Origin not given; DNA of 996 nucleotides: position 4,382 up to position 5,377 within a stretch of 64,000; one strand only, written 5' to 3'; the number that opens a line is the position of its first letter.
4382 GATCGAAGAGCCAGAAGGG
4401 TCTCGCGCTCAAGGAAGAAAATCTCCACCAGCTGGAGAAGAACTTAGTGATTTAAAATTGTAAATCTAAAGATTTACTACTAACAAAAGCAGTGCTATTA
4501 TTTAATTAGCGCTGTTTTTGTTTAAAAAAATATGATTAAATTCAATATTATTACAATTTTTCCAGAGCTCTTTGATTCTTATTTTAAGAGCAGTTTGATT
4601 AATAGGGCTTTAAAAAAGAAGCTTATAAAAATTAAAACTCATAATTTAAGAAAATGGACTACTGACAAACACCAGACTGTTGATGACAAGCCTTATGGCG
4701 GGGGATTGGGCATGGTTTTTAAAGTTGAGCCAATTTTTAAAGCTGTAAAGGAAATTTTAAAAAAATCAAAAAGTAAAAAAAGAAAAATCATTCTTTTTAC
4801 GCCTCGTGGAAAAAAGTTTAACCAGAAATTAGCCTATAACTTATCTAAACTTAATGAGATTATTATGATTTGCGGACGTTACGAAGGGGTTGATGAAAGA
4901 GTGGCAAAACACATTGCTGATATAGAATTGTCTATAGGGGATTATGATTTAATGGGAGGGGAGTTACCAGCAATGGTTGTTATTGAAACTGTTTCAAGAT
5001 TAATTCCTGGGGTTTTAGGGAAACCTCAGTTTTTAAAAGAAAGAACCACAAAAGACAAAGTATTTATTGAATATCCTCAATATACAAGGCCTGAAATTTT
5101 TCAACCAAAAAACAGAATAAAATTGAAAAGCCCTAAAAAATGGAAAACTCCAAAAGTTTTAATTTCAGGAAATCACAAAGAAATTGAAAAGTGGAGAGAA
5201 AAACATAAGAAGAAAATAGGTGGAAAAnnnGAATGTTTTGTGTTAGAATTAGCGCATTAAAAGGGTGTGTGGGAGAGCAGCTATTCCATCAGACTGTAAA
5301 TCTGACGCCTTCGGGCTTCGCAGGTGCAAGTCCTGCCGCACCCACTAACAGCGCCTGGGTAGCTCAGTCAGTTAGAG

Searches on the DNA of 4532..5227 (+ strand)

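Call 75: search_with_rna_model(model_id=R1, sources=[L026, L005, L030, L015, L060], max_evalue=1, show_alignments=6)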
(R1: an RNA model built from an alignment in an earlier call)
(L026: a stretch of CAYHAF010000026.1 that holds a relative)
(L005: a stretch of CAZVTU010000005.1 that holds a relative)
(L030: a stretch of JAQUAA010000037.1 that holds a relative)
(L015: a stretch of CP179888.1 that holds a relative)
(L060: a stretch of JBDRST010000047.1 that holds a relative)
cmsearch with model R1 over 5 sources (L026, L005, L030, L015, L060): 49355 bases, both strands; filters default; matches with E-value up to 1: 10.
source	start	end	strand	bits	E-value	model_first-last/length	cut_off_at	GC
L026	1062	1129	+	25.4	0.00051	1-57/57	no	0.37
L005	6296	6349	+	21.7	0.0045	1-57/57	no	0.35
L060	4645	4689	+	19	0.023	1-57/57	no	0.38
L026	2174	2227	+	18.9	0.025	1-57/57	no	0.43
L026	526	572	+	18.4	0.034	1-57/57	no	0.51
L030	2118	2163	+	18.1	0.041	1-57/57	no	0.43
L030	2112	2163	-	17.8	0.047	1-57/57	no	0.46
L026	1062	1129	-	16.2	0.13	1-57/57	no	0.37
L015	6371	6409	+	16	0.14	1-57/57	no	0.38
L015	7201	7248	-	13.7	0.57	1-57/57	no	0.35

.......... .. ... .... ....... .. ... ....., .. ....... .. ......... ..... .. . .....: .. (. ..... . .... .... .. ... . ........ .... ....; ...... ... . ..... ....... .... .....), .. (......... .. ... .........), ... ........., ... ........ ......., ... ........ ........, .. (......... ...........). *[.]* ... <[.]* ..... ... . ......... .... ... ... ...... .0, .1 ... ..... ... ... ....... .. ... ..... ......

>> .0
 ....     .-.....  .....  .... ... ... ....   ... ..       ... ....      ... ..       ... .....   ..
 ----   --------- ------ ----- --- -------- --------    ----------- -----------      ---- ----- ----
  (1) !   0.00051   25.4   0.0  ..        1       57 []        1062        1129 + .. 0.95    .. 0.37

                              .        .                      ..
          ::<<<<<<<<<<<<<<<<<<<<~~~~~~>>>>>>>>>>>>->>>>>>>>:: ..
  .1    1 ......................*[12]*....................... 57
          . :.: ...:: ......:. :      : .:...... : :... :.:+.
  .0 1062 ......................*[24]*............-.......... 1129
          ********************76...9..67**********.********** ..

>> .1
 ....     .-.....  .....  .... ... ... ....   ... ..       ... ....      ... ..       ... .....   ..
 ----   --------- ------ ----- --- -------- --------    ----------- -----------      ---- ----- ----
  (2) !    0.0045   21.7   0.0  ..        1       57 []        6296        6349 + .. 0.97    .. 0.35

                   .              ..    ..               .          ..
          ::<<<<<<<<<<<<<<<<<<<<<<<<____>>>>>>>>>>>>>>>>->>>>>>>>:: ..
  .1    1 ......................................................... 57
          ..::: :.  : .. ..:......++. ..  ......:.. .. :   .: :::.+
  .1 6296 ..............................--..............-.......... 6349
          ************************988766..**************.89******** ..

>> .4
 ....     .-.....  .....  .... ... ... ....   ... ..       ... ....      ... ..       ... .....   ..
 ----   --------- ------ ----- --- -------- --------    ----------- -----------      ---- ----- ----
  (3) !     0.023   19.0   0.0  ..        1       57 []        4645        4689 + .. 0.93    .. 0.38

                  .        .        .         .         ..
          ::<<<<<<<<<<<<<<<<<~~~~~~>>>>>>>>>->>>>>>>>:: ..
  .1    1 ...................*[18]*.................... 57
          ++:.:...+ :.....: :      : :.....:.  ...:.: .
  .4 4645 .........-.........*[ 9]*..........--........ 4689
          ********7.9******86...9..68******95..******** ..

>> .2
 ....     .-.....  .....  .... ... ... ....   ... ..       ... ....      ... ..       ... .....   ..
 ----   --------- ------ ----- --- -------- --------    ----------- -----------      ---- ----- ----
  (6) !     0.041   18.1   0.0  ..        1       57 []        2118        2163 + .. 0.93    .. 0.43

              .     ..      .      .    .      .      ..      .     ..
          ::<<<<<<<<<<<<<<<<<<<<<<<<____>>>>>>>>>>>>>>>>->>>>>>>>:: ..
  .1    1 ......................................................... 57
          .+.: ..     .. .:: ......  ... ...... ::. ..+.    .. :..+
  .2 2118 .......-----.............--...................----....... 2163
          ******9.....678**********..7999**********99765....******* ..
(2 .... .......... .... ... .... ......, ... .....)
